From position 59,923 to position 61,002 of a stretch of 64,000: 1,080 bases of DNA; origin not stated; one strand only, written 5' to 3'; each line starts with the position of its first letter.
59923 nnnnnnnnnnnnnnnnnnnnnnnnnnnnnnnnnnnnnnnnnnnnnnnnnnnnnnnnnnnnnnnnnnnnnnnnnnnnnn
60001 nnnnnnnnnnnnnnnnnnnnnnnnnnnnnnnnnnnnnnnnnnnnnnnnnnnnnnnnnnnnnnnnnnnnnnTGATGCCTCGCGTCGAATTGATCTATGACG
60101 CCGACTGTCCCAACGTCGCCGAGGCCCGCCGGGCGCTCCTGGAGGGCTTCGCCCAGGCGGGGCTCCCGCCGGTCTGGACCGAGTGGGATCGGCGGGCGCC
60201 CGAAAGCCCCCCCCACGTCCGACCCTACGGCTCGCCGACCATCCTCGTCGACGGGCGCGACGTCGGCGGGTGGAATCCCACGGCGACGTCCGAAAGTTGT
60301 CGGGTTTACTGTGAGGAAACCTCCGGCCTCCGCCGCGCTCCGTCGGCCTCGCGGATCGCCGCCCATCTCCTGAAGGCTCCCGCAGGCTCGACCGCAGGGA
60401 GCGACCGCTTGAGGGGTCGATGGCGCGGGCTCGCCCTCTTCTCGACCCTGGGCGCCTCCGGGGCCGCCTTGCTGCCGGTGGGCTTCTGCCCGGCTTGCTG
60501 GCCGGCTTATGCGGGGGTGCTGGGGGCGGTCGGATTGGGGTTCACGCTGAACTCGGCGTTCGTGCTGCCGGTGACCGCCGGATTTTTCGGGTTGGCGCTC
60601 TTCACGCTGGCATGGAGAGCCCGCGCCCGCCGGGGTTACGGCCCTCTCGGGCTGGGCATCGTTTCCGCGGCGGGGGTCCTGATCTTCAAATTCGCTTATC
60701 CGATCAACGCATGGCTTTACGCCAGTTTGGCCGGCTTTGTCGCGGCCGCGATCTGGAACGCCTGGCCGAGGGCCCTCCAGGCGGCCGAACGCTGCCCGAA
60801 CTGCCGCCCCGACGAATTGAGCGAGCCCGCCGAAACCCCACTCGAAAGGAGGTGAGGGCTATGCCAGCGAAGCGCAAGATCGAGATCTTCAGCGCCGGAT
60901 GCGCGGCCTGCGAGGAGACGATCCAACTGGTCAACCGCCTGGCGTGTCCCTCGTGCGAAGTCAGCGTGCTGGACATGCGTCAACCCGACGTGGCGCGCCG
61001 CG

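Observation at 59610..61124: Compact mer-like operon without MerA/MerP: Hg-type MerR, Trx-fold-MerT-like fusion, and mini-thioredoxin with MerA-like CCAG tail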

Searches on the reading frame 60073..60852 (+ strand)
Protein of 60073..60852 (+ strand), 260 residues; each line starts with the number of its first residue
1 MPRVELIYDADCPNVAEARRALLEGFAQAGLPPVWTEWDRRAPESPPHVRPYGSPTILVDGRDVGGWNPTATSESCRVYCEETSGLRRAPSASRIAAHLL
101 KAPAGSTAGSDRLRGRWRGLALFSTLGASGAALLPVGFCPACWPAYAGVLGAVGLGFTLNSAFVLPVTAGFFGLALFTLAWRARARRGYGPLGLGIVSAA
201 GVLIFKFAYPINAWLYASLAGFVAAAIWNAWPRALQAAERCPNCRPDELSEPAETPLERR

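Call 3: search_protein_families(library=pfam, proteins=[window:60073-60852:+], max_evalue=1)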
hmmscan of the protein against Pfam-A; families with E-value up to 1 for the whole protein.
window:60073-60852:+ (260 aa): 2 families
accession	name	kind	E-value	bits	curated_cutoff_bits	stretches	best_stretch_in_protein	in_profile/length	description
PF03203.19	MerC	-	0.0034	18.4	27.6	1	130-229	6-106/108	MerC mercury resistance protein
PF14570.12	zf-RING_4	-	0.65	10.3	27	0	231-245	29-44/48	RING/Ubox like zinc-binding domain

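Call 4: search_protein_families(library=ncbifam, proteins=[window:60073-60852:+], max_evalue=1)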
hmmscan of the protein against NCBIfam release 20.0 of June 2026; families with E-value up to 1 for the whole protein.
window:60073-60852:+ (260 aa): 3 families
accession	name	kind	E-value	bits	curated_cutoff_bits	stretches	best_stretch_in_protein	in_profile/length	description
NF049942.1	DF_fam_seleno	subfamily_domain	4e-09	36.4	70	1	4-95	1-93/96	DF family (seleno)protein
NF010318.0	PRK13755.1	equivalog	4.6e-05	23.7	170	1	134-235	19-125/140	organomercurial transporter MerC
NF033784.1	transport_merC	equivalog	0.0009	19.6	140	1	127-229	9-117/123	organomercurial transporter MerC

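Call 7: find_homologous_proteins(query=window:60073-60852:+)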
Query window:60073-60852:+ (260 aa): 1251 proteins with E <= 0.001 among 8000 candidates; the best 120 are listed.
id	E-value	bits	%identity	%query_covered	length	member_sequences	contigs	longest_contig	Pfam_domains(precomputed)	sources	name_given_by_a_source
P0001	3.5e-171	586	100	100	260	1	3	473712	-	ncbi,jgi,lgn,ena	-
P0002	1.9e-87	312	61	95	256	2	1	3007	PF03203.20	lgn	-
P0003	9.3e-86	306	57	96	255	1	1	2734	PF03203.20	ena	-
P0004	1.0e-85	306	59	95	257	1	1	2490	PF03203.20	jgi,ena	-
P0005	1.2e-85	306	60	94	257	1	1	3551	PF03203.20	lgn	-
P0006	9.6e-85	303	58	95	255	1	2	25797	PF03203.20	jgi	jgi:hypothetical protein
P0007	1.5e-84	302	58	95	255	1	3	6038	PF03203.20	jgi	-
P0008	8.6e-84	300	57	94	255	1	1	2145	PF03203.20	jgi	-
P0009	1.5e-83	299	57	97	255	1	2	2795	PF03203.20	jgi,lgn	-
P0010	2.9e-83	298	60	95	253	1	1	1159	PF03203.20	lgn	-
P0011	7.4e-83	297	58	95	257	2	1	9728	PF03203.20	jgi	-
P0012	1.1e-82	296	58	95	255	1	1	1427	PF03203.20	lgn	-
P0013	3.1e-82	294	56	98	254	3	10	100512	PF03203.20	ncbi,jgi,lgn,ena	-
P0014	4.4e-82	294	56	100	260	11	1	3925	PF03203.20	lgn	-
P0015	5.7e-82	294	57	95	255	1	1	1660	PF03203.20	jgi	-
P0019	1.3e-81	292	55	95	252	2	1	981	PF03203.20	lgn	-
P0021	1.8e-81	292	58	95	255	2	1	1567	PF03203.20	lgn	-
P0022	2.5e-81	292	56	94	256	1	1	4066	PF03203.20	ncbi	-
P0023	5.2e-81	290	57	96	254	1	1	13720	PF03203.20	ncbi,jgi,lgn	-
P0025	7.7e-81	290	57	94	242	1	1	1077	PF03203.20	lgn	-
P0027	4.2e-80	287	55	94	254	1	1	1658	PF03203.20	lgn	-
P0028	1.2e-79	286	58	95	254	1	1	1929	PF03203.20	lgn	-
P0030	4.1e-79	284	55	95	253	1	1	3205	PF03203.20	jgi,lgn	-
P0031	7.7e-79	283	55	98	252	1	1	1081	PF03203.20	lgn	-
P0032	1.1e-78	283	56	94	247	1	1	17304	PF03203.20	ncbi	-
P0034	2.3e-78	282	55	94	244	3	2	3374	PF03203.20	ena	-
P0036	6.3e-78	280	55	95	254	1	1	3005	PF03203.20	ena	-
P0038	6.8e-78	280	53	98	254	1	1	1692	PF03203.20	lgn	-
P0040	1.6e-77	279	52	99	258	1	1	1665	PF03203.20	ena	-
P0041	2.2e-77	279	55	94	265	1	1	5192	PF03203.20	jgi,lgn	jgi:hypothetical protein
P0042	2.3e-77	279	57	94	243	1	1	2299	PF03203.20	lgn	-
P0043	5.9e-77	277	54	95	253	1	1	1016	PF03203.20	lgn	-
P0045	8.4e-77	277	54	93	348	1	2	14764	PF13192.13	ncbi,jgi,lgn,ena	-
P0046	1.1e-76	276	56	94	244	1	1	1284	PF03203.20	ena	-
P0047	1.4e-76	276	54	95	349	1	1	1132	PF13192.13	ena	-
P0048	1.5e-76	276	56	94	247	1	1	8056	PF03203.20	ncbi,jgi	-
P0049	2.1e-76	275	54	95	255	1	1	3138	PF03203.20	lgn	-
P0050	2.6e-76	275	57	95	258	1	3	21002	PF03203.20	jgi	-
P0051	7.1e-76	274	55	93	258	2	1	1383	PF03203.20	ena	-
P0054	6.9e-75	270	53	98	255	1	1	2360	PF03203.20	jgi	-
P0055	1.9e-74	269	56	94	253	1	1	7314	PF03203.20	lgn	-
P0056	3.7e-74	268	55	95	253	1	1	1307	PF03203.20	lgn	-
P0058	3.2e-73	265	49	98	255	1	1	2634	PF03203.20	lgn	-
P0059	3.8e-73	265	54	95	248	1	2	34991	PF03203.20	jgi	jgi:mercuric ion transport protein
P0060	6.3e-73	264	56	94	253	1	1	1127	PF03203.20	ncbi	-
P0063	3.7e-72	261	51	93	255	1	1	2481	PF03203.20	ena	-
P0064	1.3e-71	260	48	95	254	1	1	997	PF03203.20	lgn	-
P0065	1.5e-71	259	54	95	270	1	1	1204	PF03203.20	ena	-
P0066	2.5e-71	259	49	100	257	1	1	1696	PF03203.20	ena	-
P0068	3.2e-71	258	50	100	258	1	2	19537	PF03203.20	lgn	-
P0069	4.5e-71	258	51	95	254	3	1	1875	PF03203.20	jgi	-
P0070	3.1e-70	255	52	94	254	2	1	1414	PF03203.20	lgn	-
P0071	3.7e-70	255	53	89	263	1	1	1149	PF03203.20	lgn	-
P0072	5.5e-70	254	52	94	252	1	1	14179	PF03203.20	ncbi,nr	ncbi:MAG: hypothetical protein HY721_27670 [Planctomycetes bacterium]|nr:hypothetical protein [Planc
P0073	6.5e-70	254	51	94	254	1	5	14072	PF03203.20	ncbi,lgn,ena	-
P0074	1.2e-69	253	49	96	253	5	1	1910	PF03203.20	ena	-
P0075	1.4e-69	253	48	95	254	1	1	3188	PF03203.20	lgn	-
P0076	1.4e-69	253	51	93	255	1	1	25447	PF03203.20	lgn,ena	-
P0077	1.6e-69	253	49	95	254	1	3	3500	PF03203.20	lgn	-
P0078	1.9e-69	253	52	97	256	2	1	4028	PF03203.20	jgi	-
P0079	4.0e-69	251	50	94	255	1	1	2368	PF03203.20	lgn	-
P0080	5.0e-69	251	48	95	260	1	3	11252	PF03203.20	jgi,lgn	-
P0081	6.5e-69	251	50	98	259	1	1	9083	PF03203.20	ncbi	-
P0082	1.1e-68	250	49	95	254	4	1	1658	PF03203.20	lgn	-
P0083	1.3e-68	250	50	89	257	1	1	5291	PF03203.20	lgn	-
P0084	1.5e-68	250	48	93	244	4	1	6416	PF03203.20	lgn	-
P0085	1.6e-68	250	49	96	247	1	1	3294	PF03203.20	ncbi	-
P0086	1.6e-68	250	52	93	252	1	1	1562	PF03203.20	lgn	-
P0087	2.0e-68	249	50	95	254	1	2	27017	PF03203.20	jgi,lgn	jgi:hypothetical protein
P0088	2.0e-68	249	52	96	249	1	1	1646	PF03203.20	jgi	-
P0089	2.5e-68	249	48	95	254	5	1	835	PF03203.20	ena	-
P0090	3.0e-68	249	50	95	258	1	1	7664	PF03203.20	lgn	-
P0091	4.0e-68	248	48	95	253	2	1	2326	PF03203.20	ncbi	-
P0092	4.5e-68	248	53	94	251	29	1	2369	PF03203.20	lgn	-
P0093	4.6e-68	248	51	98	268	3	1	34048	PF03203.20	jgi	jgi:mercuric ion transport protein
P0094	5.5e-68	248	50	97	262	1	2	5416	PF03203.20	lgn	-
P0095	5.7e-68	248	50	96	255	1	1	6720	PF03203.20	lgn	-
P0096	5.9e-68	248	50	98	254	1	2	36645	PF03203.20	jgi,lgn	jgi:hypothetical protein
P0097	6.0e-68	248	51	95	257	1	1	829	PF03203.20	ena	-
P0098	6.0e-68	248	50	94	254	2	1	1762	PF03203.20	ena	-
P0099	6.4e-68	248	51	93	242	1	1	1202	PF03203.20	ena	-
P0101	1.7e-67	246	48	95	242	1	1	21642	PF03203.20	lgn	-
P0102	1.9e-67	246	48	100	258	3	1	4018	PF03203.20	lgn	-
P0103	2.0e-67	246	47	95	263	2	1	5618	PF03203.20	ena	-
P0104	2.1e-67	246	49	95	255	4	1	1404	PF03203.20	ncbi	-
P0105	2.8e-67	245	51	98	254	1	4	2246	PF03203.20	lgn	-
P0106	2.9e-67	245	49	98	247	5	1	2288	PF03203.20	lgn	-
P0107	4.6e-67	245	52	94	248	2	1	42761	PF03203.20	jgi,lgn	-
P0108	5.3e-67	245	51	93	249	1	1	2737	PF03203.20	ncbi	-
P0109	5.3e-67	245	50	94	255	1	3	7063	PF03203.20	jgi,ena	-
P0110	9.0e-67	244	51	95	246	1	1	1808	PF03203.20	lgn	-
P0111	1.0e-66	244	49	95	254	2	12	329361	PF03203.20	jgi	jgi:mercuric ion transport protein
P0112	1.6e-66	243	53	93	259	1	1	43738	PF03203.20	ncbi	-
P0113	2.0e-66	243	52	94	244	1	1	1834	PF03203.20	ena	-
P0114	2.1e-66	243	49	95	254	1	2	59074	PF03203.20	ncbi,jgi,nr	ncbi:MAG: hypothetical protein C4529_08000 [Deltaproteobacteria bacterium]|nr:MAG: hypothetical prot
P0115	2.2e-66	243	48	95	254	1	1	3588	PF03203.20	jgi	jgi:hypothetical protein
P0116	3.9e-66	242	50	95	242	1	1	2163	PF03203.20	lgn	-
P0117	4.0e-66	242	49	93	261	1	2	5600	PF03203.20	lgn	-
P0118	4.3e-66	242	49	95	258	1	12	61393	PF03203.20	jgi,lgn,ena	-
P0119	5.0e-66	241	53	90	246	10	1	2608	PF03203.20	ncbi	-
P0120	5.2e-66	241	46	95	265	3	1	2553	PF03203.20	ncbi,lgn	-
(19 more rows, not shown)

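Call 10: find_related_loci(query=A1, collection=genome_contigs, flank=8000)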
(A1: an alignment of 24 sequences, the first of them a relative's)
Query A1 (260 aa) in genome_contigs; peptide patterns used: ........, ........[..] (x = any residue, [..] = any of these).
443 stretches matched a pattern; 394 encode a relative of the query (tblastn E <= 1e-3); the best 80 are kept; 80 distinct loci.
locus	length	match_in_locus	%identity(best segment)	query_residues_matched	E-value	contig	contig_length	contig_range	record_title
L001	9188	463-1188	56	1-244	1e-81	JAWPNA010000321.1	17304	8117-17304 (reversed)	MAG: Acidobacteriota bacterium isolate Fractures_MAG_01 c_000000116523, whole genome shotgun sequence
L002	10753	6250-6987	56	1-248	7e-77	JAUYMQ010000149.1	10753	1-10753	MAG: Deltaproteobacteria bacterium isolate C24_metabat.bin.90 C24_k141_315606, whole genome shotgun sequence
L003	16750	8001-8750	56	1-255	5e-77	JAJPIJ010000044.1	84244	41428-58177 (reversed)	MAG: Gammaproteobacteria bacterium isolate Centralia_MAG_32 k107_17451256, whole genome shotgun sequence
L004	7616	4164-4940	56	1-260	4e-76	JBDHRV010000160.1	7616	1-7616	MAG: Burkholderiales bacterium isolate AS-MESO-3CA.107 NODE_40535_length_7616_cov_7.098952, whole genome shotgun sequenc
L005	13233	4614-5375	53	3-255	2e-74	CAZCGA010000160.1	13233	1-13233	MAG TPA_asm: uncultured Candidatus Binatia bacterium isolate SRP119689_co1_8 genome assembly, contig: NODE_6837_length_1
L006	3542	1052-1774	51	1-244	5e-74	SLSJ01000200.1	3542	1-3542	MAG: Ectothiorhodospiraceae bacterium isolate CSSed165cm_602R1 CSSed16-5cm-151323, whole genome shotgun sequence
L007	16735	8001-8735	50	1-248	2e-72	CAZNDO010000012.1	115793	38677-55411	MAG TPA_asm: uncultured Gemmatimonadota bacterium isolate binchicken_co242_78 genome assembly, contig: NODE_527_length_1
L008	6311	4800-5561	52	3-251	4e-72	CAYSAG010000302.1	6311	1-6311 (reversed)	MAG TPA_asm: uncultured Planctomycetaceae bacterium isolate SRP216583_co2_94 genome assembly, contig: NODE_10845_length_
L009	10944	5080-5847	45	1-260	1e-69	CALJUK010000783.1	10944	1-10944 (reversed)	MAG TPA_asm: uncultured Planctomycetaceae bacterium isolate SRR7515932_bin.45_CONCOCT_v1.1_MAG genome assembly, contig:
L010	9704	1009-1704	50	3-244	5e-69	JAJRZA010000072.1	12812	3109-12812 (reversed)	MAG: Candidatus Krumholzibacteriota bacterium isolate Dive96_bin4.121 k141_3631127, whole genome shotgun sequence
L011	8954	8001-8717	47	1-244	1e-66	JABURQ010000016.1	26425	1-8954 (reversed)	MAG: Planctomycetaceae bacterium isolate Bin_14 NODE_484_length_26425_cov_13.0652, whole genome shotgun sequence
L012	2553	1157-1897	46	1-246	9e-67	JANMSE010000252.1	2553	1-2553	MAG: Deltaproteobacteria bacterium isolate SOY_29_metabat_500 SOY_29_k141_2925306, whole genome shotgun sequence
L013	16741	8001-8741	48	4-252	2e-65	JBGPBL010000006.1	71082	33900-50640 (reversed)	MAG: Sulfurifustaceae bacterium isolate OBJ_0618_130150_106 k141_4903312_length_71082_cov_12.0949, whole genome shotgun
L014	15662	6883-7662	46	1-260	9e-65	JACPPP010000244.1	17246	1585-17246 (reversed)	MAG: Armatimonadetes bacterium isolate NC_groundwater_630_Ag_B-0.1um_56_30 B_1_S1_Biohub_coassembly_k141_3794337, whole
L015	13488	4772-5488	58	1-244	9e-65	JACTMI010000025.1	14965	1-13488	MAG: Acidobacteria bacterium isolate BJ1 scaffold_5143, whole genome shotgun sequence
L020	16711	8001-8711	49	1-244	1e-63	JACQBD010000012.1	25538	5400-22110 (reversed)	MAG: Gammaproteobacteria bacterium isolate NC_groundwater_933_Pr1_S-0.2um_54_18 Montesol18-Sp2_coassembly_scaffold_10320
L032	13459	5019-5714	48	1-244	6e-61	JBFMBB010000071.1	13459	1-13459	MAG: Pseudomonadota bacterium isolate MAG153 MAG153_71, whole genome shotgun sequence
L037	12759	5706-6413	47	3-248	3e-60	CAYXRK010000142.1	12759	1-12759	MAG TPA_asm: uncultured Nitrospirales bacterium isolate binchicken_co248_263 genome assembly, contig: NODE_6239_length_1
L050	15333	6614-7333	42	1-244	3e-58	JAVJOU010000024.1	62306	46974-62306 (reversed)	MAG: Rhodospirillales bacterium isolate A1-SPW-30 k141_5721, whole genome shotgun sequence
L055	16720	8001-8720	43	1-244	1e-57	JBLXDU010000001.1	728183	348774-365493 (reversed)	MAG: Rhodospirillales bacterium isolate ES20-16 S20maxbin_out.036RE.5K@1, whole genome shotgun sequence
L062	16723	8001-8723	45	3-246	5e-57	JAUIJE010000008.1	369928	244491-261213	MAG: bacterium isolate Co_bin.297 NODE_238_length_369928_cov_3.291189, whole genome shotgun sequence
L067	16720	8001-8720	42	1-244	1e-56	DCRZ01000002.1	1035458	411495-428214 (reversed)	MAG TPA_asm: Rhodospirillaceae bacterium UBA1479 UBA1479_contig_217, whole genome shotgun sequence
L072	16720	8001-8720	42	1-244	1e-55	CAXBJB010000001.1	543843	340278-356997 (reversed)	MAG TPA_asm: uncultured Alphaproteobacteria bacterium isolate ERR2762157_binner12_Refined_11 genome assembly, contig: ER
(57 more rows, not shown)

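Call 15: search_protein_families(library=pfam, proteins=[L003:908-2392:+, L032:1819-4959:+, L062:1280-2671:-, L055:11012-12364:-, L072:5568-7061:-, L062:4743-5639:+, L037:3104-3772:+, L050:1785-2372:-, L055:16124-16495:+, L067:3890-4339:-], max_evalue=0.001)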
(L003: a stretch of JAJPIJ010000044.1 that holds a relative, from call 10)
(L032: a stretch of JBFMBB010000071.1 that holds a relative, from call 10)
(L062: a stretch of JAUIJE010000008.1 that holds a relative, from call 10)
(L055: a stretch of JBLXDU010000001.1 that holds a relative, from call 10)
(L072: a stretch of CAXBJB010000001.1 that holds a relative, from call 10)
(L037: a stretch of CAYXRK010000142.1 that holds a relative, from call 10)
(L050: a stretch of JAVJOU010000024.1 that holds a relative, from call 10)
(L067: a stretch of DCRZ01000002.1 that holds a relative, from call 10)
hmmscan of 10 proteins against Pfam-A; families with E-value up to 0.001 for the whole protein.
L003:908-2392:+ (494 aa): 5 families
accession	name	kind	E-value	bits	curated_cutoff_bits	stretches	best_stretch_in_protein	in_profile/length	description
PF16576.10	HlyD_D23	-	6.5e-81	271.1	30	1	120-333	2-214/214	Barrel-sandwich domain of CusB or HlyD membrane-fusion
PF13437.12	HlyD_3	-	4e-22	79.4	22.2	1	231-330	3-106/106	HlyD family secretion protein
PF19335.5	HMBD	-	2.4e-12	47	23.6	1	58-84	1-27/28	Heavy metal binding domain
PF16572.11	HlyD_D4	-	2.8e-08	33.9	26.4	1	166-223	1-54/55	Long alpha hairpin domain of cation efflux system protein, CusB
PF13533.13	Biotin_lipoyl_2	-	8.1e-06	26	29.8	0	232-252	5-25/32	Biotin-lipoyl like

L032:1819-4959:+ (1046 aa): 1 family
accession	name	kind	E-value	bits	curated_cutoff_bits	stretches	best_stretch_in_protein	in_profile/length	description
PF00873.25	ACR_tran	-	5.4e-237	789.6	28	1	5-1032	1-1019/1021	AcrB/AcrD/AcrF family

L062:1280-2671:- (463 aa): 1 family
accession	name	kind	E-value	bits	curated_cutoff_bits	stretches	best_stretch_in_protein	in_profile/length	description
PF02321.23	OEP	-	2.2e-34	119.4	22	2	64-238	2-183/187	Outer membrane efflux protein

L055:11012-12364:- (450 aa): 0 families

L072:5568-7061:- (497 aa): 4 families
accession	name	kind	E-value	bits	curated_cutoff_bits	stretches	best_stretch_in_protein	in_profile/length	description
PF07732.21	Cu-oxidase_3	-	2.9e-45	153.6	21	1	76-183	10-118/119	Multicopper oxidase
PF07731.20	Cu-oxidase_2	-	4e-34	117.8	20.4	1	390-496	20-133/137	Multicopper oxidase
PF00394.28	Cu-oxidase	-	1.1e-18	68.2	21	1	190-311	2-133/157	Multicopper oxidase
PF00127.26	Copper-bind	-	9.2e-05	23.2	21.2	0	447-496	53-98/99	Copper binding proteins, plastocyanin/azurin family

L062:4743-5639:+ (298 aa): 2 families
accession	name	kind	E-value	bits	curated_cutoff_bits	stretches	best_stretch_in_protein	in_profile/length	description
PF01545.26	Cation_efflux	-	1.5e-43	149.3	26.6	1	18-209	1-198/198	Cation efflux family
PF16916.11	ZT_dimer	-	8.2e-09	35.8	26.7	1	215-286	3-76/78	Dimerisation domain of Zinc Transporter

L037:3104-3772:+ (222 aa): 9 families
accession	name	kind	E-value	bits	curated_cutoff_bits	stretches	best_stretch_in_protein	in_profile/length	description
PF13649.12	Methyltransf_25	-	2e-19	70.5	27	1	67-163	1-97/97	Methyltransferase domain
PF08241.18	Methyltransf_11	-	6e-19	68.9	21.2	1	68-166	1-94/95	Methyltransferase domain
PF13847.12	Methyltransf_31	-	4.2e-15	56.1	27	1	64-168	4-110/145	Methyltransferase domain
PF08242.18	Methyltransf_12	-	2.9e-13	50.8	30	1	68-165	1-98/98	Methyltransferase domain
PF01209.24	Ubie_methyltran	-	5.1e-09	36.3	20.1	1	55-177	39-160/233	ubiE/COQ5 methyltransferase family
PF01135.25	PCMT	-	1.3e-07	32.1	20.3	1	48-109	58-120/210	Protein-L-isoaspartate(D-aspartate) O-methyltransferase (PCMT)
PF13489.12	Methyltransf_23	-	4.5e-07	30.2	27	1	62-169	21-118/164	Methyltransferase domain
PF02353.26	CMAS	-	1.6e-06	28.1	27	1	52-178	51-176/273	Mycolic acid cyclopropane synthetase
PF13578.12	Methyltransf_24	-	2.1e-05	25.8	26.3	1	68-166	1-101/105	Methyltransferase domain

L050:1785-2372:- (195 aa): 3 families
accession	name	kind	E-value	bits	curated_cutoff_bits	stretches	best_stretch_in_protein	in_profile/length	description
PF08534.16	Redoxin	-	3.1e-11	43.7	26.6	1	50-172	4-138/148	Redoxin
PF00578.27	AhpC-TSA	-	9.2e-11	42.2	26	1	48-164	1-123/124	AhpC/TSA family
PF00085.26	Thioredoxin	-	3.4e-05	24.2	23.5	0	76-114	20-60/103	Thioredoxin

L055:16124-16495:+ (123 aa): 1 family
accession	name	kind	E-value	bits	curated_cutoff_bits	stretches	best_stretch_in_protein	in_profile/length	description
PF11604.15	CusF_Ec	-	4.2e-24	84.6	27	1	54-122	2-70/72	Copper binding periplasmic protein CusF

L067:3890-4339:- (149 aa): 2 families
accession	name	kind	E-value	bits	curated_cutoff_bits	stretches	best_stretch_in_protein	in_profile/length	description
PF00034.26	Cytochrom_C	-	4.3e-14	54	21.3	1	35-131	2-90/90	Cytochrome c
PF13442.11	Cytochrome_CBB3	-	1e-12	48.6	27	1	33-127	2-68/68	Cytochrome C oxidase, cbb3-type, subunit III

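Call 19: search_dna_similar(query=window:60073-60852:+, collection=plasmids, mode=protein, max_evalue=0.001, max_rows=30)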
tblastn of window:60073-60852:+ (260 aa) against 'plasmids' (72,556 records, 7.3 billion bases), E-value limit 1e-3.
Records with a match: 6; places in all: 6; records where one place covers at least 80% of the query: 0.
Best place of each record, by identity: <60% 6.
By first word of the organism name: Nocardia 3; Gordonia 2; Rhodococcus 1.
By predicted mobility (MOB-suite, as given by PLSDB): non-mobilizable 3; mobilizable 3.
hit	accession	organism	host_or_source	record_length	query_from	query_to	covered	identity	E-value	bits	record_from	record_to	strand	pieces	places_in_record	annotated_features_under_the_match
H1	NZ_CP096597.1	Gordonia amicalis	cell culture,Co-produced water from oil ...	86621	3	111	42%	36.6%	5e-4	49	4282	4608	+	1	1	alkylmercury lyase family protein | MerR family DNA-binding protein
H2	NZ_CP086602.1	Nocardia farcinica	Homo sapiens,whole organism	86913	3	111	42%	36.6%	5e-4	49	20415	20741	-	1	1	alkylmercury lyase family protein | MerR family DNA-binding protein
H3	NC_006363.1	Nocardia farcinica IFM 10152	-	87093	3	111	42%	36.6%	5e-4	49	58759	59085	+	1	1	alkylmercury lyase family protein | MerR family DNA-binding protein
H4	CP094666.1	Gordonia amicalis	cell culture,river sand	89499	3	111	42%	36.6%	5e-4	49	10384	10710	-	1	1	alkylmercury lyase family protein | MerR family DNA-binding protein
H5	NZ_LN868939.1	Nocardia farcinica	not known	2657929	3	111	42%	36.6%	5e-4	49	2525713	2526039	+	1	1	none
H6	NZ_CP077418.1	Rhodococcus qingshengii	pure culture,oil-contaminated water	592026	1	93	36%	34.7%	6e-4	48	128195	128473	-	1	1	alkylmercury lyase family protein | MerR family transcriptional regulator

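Call 20: get_annotated_region(hit=H3, flank=5000)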
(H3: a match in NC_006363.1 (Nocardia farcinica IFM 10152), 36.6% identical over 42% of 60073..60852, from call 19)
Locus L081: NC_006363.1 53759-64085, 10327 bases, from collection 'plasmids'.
description: Nocardia farcinica IFM 10152 plasmid pNF2, complete sequence
organism: Nocardia farcinica IFM 10152 (NCBI taxid 247156)
taxonomy: Bacteria; Actinomycetota; Actinomycetes; Mycobacteriales; Nocardiaceae; Nocardia; Nocardia farcinica; Nocardia farcinica IFM 10152
host: -; source: -; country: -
typing (MOB-suite, as given by PLSDB): mobilizable; relaxase MOBP
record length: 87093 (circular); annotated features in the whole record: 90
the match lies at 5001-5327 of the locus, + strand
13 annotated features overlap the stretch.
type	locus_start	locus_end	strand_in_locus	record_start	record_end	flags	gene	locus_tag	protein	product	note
CDS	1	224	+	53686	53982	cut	-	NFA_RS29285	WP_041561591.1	hypothetical protein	-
CDS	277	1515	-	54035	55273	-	-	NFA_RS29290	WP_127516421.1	hypothetical protein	-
CDS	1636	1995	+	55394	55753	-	-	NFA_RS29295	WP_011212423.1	hypothetical protein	-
CDS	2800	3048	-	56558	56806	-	-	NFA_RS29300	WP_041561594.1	hypothetical protein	-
CDS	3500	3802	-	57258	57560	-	-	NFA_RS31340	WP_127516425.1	hypothetical protein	-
CDS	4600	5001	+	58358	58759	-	-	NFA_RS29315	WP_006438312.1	MerR family DNA-binding protein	-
CDS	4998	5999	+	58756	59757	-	-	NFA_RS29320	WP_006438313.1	alkylmercury lyase family protein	-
CDS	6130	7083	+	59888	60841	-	-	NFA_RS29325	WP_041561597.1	site-specific integrase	GO:0015074 - DNA integration [Evidence IEA]; GO:0006310 - DNA recombination [Evidence IEA]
CDS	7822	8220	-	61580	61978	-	-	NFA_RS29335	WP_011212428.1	pyridoxamine 5'-phosphate oxidase family protein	-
CDS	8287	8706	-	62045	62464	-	-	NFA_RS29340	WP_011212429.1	DUF302 domain-containing protein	-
CDS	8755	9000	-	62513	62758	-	-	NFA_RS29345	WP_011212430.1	DUF2892 domain-containing protein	-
CDS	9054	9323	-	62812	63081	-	-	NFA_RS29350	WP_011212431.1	metal-sensitive transcriptional regulator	-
CDS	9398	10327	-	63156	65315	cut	-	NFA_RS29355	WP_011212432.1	MMPL family transporter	-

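Call 21: search_protein_families(library=pfam, proteins=[L081:4998-5996:+, L081:4600-4998:+], max_evalue=0.01)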
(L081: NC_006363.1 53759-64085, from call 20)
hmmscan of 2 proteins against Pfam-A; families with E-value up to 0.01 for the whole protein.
L081:4998-5996:+ (333 aa): 1 family
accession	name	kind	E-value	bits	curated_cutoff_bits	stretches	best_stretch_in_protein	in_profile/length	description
PF03243.20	MerB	-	4.2e-42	143.5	27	1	204-328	1-126/126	Alkylmercury lyase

L081:4600-4998:+ (133 aa): 4 families
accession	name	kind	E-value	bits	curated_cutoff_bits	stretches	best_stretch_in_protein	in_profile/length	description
PF09278.17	MerR-DNA-bind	-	6.9e-20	71.9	25.4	1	45-108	2-65/65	MerR, DNA binding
PF13411.12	MerR_1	-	1.1e-18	67.5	21.6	1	1-68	1-67/69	MerR HTH family regulatory protein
PF00376.29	MerR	-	4.9e-14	52.3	28.2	1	2-39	1-38/38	MerR family regulatory protein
PF13338.12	AbiEi_4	-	0.00027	21.4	25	1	2-31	15-43/49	Transcriptional regulator, AbiEi antitoxin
